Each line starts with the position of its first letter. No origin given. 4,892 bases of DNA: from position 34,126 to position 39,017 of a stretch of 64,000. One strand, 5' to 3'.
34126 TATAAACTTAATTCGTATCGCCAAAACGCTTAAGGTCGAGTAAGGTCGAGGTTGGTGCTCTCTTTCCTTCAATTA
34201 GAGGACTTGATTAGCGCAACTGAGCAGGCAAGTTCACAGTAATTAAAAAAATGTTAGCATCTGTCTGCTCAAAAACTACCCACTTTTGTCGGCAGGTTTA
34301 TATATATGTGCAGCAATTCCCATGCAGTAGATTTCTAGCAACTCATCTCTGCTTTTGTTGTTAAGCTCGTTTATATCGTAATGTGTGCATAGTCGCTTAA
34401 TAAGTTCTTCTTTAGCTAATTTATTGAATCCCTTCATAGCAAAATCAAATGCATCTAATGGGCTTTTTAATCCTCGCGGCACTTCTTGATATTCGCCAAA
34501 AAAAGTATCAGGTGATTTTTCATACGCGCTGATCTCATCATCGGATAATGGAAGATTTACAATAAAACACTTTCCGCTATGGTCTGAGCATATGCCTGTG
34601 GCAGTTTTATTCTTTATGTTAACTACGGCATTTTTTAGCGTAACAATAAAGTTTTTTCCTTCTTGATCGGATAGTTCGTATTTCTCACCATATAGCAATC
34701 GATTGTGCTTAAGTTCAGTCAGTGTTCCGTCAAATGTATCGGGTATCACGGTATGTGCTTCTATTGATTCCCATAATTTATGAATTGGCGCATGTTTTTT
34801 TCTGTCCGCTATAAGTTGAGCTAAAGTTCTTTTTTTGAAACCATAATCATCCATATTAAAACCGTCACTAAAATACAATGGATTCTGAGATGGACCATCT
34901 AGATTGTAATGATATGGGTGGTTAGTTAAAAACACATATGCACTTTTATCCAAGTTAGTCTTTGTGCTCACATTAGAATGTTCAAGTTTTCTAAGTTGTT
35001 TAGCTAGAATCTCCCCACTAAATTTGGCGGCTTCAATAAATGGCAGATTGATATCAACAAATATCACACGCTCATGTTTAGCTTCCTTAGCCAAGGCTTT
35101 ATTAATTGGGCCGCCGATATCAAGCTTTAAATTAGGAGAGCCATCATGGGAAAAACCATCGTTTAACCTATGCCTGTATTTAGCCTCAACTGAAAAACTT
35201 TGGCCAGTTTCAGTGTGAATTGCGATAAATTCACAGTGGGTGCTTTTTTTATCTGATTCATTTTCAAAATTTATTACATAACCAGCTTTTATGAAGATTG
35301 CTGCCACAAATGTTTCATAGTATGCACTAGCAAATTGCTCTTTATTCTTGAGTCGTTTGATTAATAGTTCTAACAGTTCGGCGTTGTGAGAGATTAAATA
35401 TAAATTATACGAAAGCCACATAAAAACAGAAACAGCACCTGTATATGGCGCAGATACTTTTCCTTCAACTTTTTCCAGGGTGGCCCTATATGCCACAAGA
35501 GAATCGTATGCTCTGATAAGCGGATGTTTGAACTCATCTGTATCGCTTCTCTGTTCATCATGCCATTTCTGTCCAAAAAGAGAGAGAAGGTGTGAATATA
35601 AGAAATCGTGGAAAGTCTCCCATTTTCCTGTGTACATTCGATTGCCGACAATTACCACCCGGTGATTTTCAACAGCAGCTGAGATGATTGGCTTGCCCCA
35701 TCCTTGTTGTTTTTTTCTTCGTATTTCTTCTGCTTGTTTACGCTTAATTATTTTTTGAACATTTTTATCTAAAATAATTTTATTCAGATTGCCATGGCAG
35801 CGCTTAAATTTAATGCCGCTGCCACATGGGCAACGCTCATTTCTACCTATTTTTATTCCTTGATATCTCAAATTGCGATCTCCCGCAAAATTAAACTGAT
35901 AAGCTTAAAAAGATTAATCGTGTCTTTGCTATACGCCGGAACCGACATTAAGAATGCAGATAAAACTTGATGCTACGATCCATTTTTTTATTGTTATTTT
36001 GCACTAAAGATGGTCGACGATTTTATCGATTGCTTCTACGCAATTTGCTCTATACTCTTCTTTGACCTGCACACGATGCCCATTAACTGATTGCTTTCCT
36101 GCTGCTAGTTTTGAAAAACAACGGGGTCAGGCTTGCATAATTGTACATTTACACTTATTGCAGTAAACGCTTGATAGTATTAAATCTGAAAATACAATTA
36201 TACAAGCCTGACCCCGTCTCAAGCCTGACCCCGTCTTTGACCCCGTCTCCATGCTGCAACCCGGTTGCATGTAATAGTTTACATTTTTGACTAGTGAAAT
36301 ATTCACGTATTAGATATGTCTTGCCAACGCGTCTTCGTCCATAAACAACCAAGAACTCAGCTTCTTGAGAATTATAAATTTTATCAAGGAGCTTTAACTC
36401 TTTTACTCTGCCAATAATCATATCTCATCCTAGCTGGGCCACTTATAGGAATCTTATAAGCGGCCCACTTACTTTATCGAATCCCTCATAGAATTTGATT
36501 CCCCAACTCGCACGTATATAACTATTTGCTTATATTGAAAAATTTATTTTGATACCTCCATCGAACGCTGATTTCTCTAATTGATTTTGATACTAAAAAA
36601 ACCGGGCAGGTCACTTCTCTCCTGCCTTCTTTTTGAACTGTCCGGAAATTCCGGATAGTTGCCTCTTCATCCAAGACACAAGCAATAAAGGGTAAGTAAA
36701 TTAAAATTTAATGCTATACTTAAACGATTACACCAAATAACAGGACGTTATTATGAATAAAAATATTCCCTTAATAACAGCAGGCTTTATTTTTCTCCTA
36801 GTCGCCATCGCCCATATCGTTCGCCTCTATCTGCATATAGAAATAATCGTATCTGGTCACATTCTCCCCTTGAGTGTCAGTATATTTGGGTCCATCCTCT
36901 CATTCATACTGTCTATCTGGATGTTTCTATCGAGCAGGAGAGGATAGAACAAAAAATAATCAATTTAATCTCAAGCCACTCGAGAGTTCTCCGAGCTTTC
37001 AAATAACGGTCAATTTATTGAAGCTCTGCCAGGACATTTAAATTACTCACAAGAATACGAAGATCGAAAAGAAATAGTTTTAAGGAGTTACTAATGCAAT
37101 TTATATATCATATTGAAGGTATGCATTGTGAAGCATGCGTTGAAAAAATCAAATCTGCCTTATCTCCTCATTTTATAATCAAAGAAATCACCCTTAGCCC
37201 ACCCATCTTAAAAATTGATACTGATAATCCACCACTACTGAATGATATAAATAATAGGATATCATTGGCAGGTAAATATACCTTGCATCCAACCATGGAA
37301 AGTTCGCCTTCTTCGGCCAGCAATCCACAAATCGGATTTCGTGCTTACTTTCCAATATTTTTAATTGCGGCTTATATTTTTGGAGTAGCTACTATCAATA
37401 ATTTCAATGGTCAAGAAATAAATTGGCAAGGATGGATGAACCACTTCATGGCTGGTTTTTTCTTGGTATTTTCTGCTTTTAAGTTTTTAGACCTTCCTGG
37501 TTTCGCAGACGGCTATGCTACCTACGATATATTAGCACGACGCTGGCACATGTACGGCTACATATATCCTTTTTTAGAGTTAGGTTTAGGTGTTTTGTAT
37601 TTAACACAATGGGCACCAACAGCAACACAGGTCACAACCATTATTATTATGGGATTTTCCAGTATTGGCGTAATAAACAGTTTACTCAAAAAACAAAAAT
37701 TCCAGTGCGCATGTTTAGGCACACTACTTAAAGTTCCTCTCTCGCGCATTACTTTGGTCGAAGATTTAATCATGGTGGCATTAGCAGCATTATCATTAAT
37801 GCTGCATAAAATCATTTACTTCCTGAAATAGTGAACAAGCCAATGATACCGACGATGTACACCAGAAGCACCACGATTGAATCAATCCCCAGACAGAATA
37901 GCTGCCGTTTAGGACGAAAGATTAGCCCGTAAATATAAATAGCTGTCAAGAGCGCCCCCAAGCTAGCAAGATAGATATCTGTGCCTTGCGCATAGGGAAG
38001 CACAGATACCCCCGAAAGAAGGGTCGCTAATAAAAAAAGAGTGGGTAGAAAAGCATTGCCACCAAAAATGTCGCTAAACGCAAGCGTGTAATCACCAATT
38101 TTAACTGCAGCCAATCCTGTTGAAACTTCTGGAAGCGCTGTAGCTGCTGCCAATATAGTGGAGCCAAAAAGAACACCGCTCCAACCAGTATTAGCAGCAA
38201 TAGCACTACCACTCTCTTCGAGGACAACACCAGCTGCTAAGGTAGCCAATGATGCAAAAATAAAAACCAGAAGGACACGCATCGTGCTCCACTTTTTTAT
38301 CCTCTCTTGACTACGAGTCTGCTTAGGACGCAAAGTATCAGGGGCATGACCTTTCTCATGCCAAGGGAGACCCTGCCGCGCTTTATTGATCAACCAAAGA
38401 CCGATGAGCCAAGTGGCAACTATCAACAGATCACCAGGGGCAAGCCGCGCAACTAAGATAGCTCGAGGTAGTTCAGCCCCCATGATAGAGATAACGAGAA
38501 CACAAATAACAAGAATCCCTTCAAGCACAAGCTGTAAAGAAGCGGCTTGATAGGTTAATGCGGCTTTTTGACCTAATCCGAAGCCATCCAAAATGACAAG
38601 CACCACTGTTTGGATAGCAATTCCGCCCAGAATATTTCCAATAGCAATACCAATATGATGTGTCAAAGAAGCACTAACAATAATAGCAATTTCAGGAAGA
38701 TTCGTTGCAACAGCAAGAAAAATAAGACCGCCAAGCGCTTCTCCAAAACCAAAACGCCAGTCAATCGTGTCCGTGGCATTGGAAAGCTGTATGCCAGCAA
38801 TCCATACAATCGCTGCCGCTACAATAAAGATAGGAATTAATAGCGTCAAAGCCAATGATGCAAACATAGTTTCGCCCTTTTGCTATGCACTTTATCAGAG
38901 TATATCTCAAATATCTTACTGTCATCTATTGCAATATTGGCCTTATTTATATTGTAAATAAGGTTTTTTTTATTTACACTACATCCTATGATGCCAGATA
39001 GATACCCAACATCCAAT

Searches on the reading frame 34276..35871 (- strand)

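Call 40: search_protein_families(library=pfam, proteins=[window:34276-35871:-], max_evalue=0.001)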
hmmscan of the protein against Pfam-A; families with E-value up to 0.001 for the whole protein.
window:34276-35871:- (531 aa): 1 family
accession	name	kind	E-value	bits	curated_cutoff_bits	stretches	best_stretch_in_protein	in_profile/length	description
PF02810.21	SEC-C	-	6e-09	36.1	20.4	1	10-28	1-19/19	SEC-C motif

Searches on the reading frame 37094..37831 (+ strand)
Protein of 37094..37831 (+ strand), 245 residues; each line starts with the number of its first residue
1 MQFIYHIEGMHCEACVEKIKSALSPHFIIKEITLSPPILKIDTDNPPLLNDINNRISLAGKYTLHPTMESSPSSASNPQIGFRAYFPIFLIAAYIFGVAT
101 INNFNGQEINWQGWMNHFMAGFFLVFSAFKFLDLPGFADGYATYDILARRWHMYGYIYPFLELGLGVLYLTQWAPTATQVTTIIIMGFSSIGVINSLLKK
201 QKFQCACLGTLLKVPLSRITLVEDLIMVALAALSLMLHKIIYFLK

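Call 40: search_protein_families(library=pfam, proteins=[window:37094-37831:+], max_evalue=0.001)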
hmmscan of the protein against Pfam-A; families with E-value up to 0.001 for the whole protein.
window:37094-37831:+ (245 aa): 2 families
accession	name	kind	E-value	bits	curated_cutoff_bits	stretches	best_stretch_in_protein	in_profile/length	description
PF07291.16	MauE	-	2.8e-13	50.7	27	1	117-236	10-127/128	Methylamine utilisation protein MauE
PF00403.32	HMA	-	9.3e-07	29.6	24.8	1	5-61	2-61/62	Heavy-metal-associated domain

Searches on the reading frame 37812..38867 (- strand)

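Call 40: search_protein_families(library=pfam, proteins=[window:37812-38867:-], max_evalue=0.001)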
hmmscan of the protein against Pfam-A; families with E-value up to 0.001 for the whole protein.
window:37812-38867:- (351 aa): 1 family
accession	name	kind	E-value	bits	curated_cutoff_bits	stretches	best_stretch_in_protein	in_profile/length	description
PF01699.29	Na_Ca_ex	-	1.1e-18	68.1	24.9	2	11-128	3-123/151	Sodium/calcium exchanger protein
